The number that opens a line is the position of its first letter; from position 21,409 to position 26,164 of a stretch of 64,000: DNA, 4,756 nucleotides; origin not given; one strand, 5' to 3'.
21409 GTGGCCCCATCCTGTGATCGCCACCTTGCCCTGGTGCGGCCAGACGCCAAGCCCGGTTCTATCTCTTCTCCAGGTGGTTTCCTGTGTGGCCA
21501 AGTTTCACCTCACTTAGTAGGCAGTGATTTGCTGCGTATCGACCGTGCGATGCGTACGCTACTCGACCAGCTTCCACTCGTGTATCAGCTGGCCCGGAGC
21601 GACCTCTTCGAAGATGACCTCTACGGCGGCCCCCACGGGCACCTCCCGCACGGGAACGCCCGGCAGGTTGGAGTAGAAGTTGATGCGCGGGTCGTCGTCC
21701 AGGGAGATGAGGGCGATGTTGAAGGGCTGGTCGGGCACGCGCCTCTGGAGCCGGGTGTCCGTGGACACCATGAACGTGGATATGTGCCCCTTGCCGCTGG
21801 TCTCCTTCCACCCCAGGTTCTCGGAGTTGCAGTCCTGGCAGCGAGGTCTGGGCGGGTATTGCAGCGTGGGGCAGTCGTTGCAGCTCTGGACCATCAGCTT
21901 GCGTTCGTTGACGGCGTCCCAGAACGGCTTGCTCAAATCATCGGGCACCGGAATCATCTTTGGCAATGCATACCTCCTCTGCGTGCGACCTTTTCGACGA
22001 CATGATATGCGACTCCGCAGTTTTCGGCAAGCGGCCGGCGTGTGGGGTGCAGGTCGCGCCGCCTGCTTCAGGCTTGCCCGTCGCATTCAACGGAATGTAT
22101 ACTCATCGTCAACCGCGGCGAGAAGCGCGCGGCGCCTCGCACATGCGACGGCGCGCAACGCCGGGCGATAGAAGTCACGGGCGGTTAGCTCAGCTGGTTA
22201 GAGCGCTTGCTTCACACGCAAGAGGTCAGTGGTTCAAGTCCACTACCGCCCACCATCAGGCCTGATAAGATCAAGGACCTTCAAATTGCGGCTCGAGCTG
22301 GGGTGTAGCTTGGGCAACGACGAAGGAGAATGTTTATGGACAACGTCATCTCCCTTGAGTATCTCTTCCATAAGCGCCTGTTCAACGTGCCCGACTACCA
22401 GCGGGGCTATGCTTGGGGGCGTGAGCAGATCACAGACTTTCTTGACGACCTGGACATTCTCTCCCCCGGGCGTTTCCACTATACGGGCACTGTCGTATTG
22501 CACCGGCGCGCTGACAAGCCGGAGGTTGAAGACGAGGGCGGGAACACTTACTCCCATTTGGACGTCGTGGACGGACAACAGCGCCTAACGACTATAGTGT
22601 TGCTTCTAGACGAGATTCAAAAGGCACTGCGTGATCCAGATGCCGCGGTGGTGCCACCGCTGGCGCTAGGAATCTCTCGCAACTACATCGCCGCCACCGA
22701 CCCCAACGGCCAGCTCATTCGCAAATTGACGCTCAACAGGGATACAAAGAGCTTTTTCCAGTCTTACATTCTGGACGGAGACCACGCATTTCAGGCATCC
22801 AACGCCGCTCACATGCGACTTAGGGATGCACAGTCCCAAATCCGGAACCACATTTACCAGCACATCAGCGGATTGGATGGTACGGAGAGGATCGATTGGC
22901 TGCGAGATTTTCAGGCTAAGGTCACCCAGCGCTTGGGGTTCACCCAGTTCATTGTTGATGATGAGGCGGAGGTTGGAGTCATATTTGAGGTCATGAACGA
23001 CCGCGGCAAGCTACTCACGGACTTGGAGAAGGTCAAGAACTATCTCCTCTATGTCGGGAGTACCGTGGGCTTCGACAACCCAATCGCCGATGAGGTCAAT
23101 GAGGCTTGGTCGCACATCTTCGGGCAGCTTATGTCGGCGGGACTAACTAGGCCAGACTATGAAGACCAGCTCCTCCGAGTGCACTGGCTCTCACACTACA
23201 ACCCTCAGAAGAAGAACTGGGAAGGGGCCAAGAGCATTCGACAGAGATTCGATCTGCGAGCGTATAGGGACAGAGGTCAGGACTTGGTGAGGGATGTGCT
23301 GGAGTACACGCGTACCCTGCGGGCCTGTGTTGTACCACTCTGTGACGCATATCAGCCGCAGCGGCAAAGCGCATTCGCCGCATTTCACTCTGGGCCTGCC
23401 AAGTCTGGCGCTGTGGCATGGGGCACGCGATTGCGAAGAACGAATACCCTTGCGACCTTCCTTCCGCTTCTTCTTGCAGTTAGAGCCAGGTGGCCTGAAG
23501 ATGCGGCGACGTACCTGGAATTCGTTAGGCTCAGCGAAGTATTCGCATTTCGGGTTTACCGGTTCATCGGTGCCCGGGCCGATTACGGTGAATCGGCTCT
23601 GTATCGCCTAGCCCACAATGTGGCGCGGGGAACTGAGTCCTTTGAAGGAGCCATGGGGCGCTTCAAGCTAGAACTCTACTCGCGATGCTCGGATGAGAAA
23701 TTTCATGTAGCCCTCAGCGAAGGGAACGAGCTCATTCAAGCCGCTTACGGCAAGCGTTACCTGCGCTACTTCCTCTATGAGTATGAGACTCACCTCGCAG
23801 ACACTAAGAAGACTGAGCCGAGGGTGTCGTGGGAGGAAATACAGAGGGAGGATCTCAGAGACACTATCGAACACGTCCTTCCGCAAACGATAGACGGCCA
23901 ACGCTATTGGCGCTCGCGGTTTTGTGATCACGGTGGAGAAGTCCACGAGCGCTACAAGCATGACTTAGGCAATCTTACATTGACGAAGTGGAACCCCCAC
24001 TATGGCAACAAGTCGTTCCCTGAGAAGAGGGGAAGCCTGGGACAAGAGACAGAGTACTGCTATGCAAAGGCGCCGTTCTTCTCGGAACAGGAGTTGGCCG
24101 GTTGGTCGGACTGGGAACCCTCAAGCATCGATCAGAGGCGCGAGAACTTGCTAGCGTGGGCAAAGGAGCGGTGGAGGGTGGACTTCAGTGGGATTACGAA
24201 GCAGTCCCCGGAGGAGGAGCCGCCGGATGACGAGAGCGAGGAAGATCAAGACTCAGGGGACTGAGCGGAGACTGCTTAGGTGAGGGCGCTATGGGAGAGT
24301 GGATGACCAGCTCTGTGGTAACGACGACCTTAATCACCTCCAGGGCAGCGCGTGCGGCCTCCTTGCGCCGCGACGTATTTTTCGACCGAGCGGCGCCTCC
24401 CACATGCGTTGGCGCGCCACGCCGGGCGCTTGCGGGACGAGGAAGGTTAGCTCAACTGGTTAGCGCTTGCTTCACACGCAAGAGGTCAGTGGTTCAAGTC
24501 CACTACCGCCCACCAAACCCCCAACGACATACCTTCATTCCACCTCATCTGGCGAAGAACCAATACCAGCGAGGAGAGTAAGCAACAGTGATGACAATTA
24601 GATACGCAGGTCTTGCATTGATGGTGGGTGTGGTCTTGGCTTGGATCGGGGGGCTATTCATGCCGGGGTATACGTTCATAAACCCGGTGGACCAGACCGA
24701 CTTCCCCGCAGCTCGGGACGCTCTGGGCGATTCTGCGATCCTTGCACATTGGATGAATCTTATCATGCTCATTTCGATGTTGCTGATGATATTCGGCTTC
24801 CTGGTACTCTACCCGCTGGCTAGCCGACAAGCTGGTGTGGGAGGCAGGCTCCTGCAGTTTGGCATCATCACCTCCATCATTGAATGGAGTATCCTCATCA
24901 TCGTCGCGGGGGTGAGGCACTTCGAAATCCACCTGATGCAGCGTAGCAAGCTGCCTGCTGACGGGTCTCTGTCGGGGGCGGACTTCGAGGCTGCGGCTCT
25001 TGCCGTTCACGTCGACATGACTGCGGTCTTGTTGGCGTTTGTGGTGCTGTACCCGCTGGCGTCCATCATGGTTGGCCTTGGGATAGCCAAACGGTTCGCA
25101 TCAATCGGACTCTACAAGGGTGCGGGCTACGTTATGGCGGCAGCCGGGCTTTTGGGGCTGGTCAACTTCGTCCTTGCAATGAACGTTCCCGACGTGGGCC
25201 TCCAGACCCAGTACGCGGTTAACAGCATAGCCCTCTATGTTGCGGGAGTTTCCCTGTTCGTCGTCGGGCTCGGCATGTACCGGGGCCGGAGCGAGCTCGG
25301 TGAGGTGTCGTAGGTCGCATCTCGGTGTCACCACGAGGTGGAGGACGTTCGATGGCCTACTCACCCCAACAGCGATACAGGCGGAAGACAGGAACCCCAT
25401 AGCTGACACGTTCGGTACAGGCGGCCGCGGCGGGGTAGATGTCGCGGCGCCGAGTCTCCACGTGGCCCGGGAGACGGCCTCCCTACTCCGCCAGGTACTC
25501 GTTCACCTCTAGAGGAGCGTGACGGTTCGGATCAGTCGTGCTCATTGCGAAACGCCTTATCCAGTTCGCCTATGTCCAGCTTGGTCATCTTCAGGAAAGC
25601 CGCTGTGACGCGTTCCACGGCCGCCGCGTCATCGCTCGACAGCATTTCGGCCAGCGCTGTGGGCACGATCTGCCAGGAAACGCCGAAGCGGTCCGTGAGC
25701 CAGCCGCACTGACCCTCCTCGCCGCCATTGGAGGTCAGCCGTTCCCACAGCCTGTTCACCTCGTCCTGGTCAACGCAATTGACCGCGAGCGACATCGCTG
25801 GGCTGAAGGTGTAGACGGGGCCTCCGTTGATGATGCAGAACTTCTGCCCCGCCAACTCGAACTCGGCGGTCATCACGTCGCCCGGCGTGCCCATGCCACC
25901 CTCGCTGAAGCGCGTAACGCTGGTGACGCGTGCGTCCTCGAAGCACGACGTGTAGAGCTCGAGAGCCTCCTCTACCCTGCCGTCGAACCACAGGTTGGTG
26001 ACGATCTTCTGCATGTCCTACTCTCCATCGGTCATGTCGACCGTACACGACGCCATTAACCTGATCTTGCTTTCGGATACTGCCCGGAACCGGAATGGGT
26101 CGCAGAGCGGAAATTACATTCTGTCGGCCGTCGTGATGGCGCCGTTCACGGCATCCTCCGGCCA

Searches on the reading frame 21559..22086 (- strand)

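Call 64: search_protein_families(library=pfam, proteins=[window:21559-22086:-], max_evalue=0.001)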
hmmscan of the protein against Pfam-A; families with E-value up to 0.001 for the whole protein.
window:21559-22086:- (175 aa): 2 families
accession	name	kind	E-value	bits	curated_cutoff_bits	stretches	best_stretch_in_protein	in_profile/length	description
PF12172.15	zf-ChsH2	-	3.3e-09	36.8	23.2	1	56-91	1-36/37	ChsH2, rubredoxin-like zinc ribbon domain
PF01796.24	OB_ChsH2_C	-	3.5e-08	33.7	27.1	1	93-159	1-64/65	ChsH2, C-terminal OB-fold domain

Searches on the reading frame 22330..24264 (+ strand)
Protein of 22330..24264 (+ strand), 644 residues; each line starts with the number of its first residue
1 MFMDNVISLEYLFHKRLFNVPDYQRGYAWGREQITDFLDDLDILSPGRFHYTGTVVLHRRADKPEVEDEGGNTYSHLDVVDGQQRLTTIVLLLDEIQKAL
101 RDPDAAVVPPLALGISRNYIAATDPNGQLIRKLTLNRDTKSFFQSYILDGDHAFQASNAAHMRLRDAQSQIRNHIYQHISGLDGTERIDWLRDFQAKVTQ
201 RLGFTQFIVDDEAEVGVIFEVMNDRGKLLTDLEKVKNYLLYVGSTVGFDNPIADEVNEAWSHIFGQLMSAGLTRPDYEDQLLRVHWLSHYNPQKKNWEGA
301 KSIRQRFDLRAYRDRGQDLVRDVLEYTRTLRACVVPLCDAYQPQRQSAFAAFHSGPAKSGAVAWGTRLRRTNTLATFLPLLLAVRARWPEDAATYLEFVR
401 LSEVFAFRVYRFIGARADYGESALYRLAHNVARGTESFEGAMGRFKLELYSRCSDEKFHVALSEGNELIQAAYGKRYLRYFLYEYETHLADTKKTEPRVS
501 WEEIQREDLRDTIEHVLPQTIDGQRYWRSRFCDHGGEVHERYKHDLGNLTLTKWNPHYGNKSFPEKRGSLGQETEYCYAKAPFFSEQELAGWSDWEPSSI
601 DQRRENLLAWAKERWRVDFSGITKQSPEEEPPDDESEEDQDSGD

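Call 64: search_protein_families(library=pfam, proteins=[window:22330-24264:+], max_evalue=0.001)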
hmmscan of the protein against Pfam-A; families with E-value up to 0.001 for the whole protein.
window:22330-24264:+ (644 aa): 2 families
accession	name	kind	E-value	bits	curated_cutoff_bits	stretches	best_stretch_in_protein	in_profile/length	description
PF03235.19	GmrSD_N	-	8.1e-33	114.6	33.2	1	12-240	4-199/199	GmrSD restriction endonuclease, N-terminal domain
PF07510.16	GmrSD_C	-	8.6e-18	65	23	1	473-610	19-138/138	GmrSD restriction endonucleases, C-terminal domain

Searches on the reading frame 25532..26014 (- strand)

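Call 64: search_protein_families(library=pfam, proteins=[window:25532-26014:-], max_evalue=0.001)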
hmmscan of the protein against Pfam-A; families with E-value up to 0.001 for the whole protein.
window:25532-26014:- (160 aa): 1 family
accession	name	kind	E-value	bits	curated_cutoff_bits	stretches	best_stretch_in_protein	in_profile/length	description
PF06983.19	3-dmu-9_3-mt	-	1.4e-43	148.5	24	1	2-117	1-116/116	3-demethylubiquinone-9 3-methyltransferase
